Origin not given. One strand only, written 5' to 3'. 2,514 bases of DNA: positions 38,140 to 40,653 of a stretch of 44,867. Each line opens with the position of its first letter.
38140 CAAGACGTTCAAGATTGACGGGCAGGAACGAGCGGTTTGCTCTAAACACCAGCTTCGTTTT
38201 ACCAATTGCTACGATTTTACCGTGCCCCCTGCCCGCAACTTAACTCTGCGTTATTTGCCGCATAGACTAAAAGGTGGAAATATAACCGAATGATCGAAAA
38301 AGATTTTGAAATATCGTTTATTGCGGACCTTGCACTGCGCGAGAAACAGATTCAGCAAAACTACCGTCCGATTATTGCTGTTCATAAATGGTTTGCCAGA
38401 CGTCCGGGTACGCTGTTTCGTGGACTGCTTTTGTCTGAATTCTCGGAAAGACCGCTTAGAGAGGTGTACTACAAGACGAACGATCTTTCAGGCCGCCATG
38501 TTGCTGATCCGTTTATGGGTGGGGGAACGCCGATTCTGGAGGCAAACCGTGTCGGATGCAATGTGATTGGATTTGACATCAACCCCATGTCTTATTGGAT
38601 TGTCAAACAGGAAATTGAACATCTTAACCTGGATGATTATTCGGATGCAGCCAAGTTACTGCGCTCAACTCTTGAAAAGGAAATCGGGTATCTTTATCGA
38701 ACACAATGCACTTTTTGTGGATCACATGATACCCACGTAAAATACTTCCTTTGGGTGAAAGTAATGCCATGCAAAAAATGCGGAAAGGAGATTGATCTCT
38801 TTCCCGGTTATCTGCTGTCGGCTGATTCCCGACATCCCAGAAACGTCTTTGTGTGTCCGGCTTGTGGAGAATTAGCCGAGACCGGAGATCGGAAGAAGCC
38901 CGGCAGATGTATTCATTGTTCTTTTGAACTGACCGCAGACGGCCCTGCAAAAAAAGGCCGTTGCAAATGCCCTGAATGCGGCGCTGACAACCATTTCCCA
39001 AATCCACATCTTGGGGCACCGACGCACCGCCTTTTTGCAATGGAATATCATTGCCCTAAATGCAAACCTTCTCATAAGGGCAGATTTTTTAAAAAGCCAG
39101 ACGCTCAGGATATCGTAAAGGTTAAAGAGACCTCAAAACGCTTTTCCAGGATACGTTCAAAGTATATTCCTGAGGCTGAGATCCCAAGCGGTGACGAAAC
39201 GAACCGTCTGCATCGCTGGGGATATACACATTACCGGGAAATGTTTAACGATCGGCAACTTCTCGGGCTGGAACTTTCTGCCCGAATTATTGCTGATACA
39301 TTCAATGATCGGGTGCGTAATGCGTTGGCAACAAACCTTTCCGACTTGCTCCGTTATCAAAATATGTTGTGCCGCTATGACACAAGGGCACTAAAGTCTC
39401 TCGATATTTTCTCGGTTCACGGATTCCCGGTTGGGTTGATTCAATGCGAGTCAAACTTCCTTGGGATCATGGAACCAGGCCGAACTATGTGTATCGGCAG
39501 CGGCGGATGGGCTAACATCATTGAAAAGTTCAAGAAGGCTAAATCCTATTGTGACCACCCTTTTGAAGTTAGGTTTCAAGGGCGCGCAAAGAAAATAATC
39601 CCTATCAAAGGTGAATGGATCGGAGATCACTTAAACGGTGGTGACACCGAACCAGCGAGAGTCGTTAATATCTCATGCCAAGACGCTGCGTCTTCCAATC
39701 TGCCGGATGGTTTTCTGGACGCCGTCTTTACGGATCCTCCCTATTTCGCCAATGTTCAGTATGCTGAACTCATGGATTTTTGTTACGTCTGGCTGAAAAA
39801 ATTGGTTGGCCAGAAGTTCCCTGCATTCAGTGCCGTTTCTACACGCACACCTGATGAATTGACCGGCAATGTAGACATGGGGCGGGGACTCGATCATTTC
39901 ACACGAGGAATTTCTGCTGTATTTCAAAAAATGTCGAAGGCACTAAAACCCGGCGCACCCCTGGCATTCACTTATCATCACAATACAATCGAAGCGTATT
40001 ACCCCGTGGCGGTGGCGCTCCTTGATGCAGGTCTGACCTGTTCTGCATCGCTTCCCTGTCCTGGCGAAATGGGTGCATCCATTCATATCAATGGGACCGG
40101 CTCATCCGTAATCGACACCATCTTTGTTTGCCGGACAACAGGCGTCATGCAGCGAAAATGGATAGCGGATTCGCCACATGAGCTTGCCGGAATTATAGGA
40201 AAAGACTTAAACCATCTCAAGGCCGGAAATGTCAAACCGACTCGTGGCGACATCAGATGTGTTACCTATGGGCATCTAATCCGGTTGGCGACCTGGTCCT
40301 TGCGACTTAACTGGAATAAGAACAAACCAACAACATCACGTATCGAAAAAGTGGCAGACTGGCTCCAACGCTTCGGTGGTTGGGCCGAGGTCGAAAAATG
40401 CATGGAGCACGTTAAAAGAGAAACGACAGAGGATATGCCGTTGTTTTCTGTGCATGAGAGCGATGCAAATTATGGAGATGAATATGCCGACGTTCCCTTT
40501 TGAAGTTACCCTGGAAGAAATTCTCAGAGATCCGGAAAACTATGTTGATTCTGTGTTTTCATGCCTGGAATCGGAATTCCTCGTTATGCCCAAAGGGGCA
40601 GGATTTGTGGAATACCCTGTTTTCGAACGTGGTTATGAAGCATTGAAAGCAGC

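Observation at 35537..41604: Decayed chromosomal integron whose cassettes carry restriction/defence genes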

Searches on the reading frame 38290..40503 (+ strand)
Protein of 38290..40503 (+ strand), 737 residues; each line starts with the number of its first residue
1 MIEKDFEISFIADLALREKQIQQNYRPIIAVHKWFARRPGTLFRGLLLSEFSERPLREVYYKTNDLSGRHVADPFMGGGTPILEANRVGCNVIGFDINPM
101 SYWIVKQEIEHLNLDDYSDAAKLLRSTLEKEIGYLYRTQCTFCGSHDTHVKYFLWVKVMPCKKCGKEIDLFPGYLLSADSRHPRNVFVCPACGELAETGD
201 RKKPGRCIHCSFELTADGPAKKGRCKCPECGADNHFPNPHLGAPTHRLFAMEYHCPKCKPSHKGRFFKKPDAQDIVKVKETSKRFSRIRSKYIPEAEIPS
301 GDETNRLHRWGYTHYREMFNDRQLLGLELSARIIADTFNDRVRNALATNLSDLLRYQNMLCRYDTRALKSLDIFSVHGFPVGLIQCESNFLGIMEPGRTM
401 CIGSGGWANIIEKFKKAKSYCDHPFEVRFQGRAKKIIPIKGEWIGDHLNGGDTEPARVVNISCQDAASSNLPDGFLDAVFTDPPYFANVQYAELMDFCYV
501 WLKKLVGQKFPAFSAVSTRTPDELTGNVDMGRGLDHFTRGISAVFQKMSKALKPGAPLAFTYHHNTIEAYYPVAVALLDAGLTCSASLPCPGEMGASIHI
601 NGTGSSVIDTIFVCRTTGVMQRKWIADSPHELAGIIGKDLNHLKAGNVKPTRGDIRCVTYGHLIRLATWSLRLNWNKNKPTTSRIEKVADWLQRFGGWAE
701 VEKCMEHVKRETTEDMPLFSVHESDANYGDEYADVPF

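Call 9: search_protein_families(library=pfam, max_evalue=0.1, proteins=[window:38290-40503:+])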
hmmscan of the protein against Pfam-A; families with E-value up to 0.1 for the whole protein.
window:38290-40503:+ (737 aa): 6 families
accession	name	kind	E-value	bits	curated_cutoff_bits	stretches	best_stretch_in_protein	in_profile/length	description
PF02086.21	MethyltransfD12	-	1.4e-06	28.7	22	1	67-138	20-91/253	D12 class N6 adenine-specific DNA methyltransferase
PF01555.25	N6_N4_Mtase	-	1.5e-06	28.8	26.7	1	68-99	182-213/221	DNA methylase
PF03602.21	Cons_hypoth95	-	0.0037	17.4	24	0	471-496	109-134/182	Conserved hypothetical protein 95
PF06634.17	DUF1156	-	0.0054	17.3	24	1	11-56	7-51/73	Protein of unknown function (DUF1156)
PF01170.24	UPF0020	-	0.046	13.8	22.3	0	67-112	28-72/197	RMKL-like, methyltransferase domain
PF25206.1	DUF7836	-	0.052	13.8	26.7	0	225-263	8-41/59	Domain of unknown function (DUF7836)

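Call 10: search_protein_families(library=ncbifam, max_evalue=0.1, proteins=[window:38290-40503:+])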
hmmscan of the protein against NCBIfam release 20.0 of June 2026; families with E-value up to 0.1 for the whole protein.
window:38290-40503:+ (737 aa): 3 families
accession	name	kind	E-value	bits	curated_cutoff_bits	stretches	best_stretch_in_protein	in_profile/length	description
NF042963.1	DUF1156_antiphage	equivalog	7.7e-27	93.8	1000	3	246-367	387-514/960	anti-phage-associated DUF1156 domain-containing protein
TIGR01177.1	TIGR01177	hypoth_equivalog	1.4e-05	24.6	316.55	1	67-100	182-215/330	TIGR01177 family methyltransferase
NF050803.1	DnaMtaseCcrMCaul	equivalog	0.0013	17.7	830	0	68-113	206-251/350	adenine-specific DNA-methyltransferase CcrM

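Call 65: find_encoding_contigs(protein=window:38290-40503:+, flank=10000, max_places=6)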
Protein window:38290-40503:+ (737 aa): 7 contigs read that carry it; 6 places shown.
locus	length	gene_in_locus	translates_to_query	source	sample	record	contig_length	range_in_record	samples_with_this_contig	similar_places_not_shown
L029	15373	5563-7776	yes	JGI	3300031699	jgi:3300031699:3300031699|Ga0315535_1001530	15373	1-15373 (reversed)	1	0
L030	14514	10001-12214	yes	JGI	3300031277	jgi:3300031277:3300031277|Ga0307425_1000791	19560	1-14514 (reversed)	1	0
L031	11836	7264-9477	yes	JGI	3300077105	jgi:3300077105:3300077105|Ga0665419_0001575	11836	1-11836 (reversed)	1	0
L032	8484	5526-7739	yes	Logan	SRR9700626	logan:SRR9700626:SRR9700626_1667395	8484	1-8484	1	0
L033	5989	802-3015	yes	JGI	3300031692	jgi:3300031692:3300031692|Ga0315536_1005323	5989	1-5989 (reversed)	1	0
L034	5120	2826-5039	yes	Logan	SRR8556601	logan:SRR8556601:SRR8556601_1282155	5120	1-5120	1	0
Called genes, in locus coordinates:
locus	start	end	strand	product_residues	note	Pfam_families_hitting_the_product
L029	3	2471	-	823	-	?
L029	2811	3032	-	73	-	-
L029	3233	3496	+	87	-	PF01555:N6_N4_Mtase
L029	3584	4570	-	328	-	-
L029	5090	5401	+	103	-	PF09568:RE_MjaI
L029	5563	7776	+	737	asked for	PF01555:N6_N4_Mtase (faint), PF02086:MethyltransfD12 (faint)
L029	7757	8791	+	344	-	-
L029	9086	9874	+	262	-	PF00561:Abhydrolase_1, PF12146:Hydrolase_4, PF12697:Abhydrolase_6, PF12695:Abhydrolase_5 (faint)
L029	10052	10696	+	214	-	PF00730:HhH-GPD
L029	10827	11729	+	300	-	PF00989:PAS, PF13188:PAS_8, PF08448:PAS_4, PF13426:PAS_9, PF00990:GGDEF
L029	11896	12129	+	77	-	PF02635:DsrE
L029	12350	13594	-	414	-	PF01321:Creatinase_N, PF00557:Peptidase_M24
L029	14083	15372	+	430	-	?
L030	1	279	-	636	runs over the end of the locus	PF01855:POR_N, PF02775:TPP_enzyme_C, PF00037:Fer4 (weak)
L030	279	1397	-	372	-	PF00037:Fer4 (weak), PF12838:Fer4_7 (faint), PF12837:Fer4_6 (faint), PF04422:FrhB_FdhB_N, PF04432:FrhB_FdhB_C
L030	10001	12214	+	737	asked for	PF01555:N6_N4_Mtase (faint), PF02086:MethyltransfD12 (faint)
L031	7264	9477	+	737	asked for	PF01555:N6_N4_Mtase (faint), PF02086:MethyltransfD12 (faint)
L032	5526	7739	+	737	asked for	PF01555:N6_N4_Mtase (faint), PF02086:MethyltransfD12 (faint)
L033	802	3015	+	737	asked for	PF01555:N6_N4_Mtase (faint), PF02086:MethyltransfD12 (faint)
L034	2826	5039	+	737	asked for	PF01555:N6_N4_Mtase (faint), PF02086:MethyltransfD12 (faint)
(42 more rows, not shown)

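Call 66: search_protein_families(library=padloc, max_evalue=0.01, proteins=[window:38290-40503:+])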
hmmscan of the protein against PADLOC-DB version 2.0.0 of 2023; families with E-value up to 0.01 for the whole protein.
window:38290-40503:+ (737 aa): 40 families (the best 25 are shown)
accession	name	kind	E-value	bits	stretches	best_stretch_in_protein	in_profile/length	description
PDLC02541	PglX|PglXI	-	6.6e-24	82.1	3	92-196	191-293/919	PglXI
PDLC00660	HmaB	-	1.6e-23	80.6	3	477-616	569-723/967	DNA-adenine methylase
PDLC00661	HmaB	-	2.3e-21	73.4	2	476-616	569-723/973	DNA-adenine methylase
PDLC02189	DUF1156_MTase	-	1e-20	71.6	3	246-367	367-487/944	-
PDLC03233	MTase_II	-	2.9e-13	47.3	1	457-615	474-642/731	Type II methyltransferase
PDLC03314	MTase_II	-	5.2e-13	46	2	477-587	548-651/944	Type II methyltransferase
PDLC03312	MTase_II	-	2.9e-11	39.8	2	456-565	509-609/1344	Type II methyltransferase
PDLC03224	MTase_II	-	2.7e-10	37.7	1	66-121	92-150/481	Type II methyltransferase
PDLC04134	mad2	-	5.7e-10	36.6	1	67-116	291-340/492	mads_2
PDLC03352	MTase_II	-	6.9e-10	35.4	1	461-506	552-596/1023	Type II methyltransferase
PDLC03346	MTase_II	-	1.7e-09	33.9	1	459-585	591-705/1068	Type II methyltransferase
PDLC03353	MTase_II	-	6.2e-08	30.5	1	68-109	209-250/260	Type II methyltransferase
PDLC03322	MTase_II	-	1.1e-07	29.1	1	61-129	58-126/446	Type II methyltransferase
PDLC03367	MTase_II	-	1.9e-07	27.9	1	69-192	43-152/633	Type II methyltransferase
PDLC03325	MTase_II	-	2.2e-07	28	1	67-117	91-141/426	Type II methyltransferase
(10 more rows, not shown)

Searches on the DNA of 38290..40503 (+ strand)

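Call 72: search_with_rna_model(model_id=R2, source=L029, filters=off, max_evalue=10, show_alignments=5)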
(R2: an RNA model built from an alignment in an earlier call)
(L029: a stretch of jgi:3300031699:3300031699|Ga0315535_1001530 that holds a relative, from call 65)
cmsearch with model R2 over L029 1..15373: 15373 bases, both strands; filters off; matches with E-value up to 10: 9.
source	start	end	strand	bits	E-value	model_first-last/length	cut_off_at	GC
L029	5410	5529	+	17.9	0.0071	1-70/70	no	0.48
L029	11738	11859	+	14.6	0.053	1-70/70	no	0.48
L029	8796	8866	+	11.4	0.35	1-70/70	no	0.61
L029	8043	8078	+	8.1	2.6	1-70/70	no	0.47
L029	7636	7658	-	7.7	3.4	1-70/70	no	0.65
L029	12270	12303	+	7.1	4.8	1-70/70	no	0.29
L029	8043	8078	-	7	5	1-70/70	no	0.47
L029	3824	3863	-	6.7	6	1-70/70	no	0.32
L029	5844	5881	-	6.1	8.5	1-70/70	no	0.37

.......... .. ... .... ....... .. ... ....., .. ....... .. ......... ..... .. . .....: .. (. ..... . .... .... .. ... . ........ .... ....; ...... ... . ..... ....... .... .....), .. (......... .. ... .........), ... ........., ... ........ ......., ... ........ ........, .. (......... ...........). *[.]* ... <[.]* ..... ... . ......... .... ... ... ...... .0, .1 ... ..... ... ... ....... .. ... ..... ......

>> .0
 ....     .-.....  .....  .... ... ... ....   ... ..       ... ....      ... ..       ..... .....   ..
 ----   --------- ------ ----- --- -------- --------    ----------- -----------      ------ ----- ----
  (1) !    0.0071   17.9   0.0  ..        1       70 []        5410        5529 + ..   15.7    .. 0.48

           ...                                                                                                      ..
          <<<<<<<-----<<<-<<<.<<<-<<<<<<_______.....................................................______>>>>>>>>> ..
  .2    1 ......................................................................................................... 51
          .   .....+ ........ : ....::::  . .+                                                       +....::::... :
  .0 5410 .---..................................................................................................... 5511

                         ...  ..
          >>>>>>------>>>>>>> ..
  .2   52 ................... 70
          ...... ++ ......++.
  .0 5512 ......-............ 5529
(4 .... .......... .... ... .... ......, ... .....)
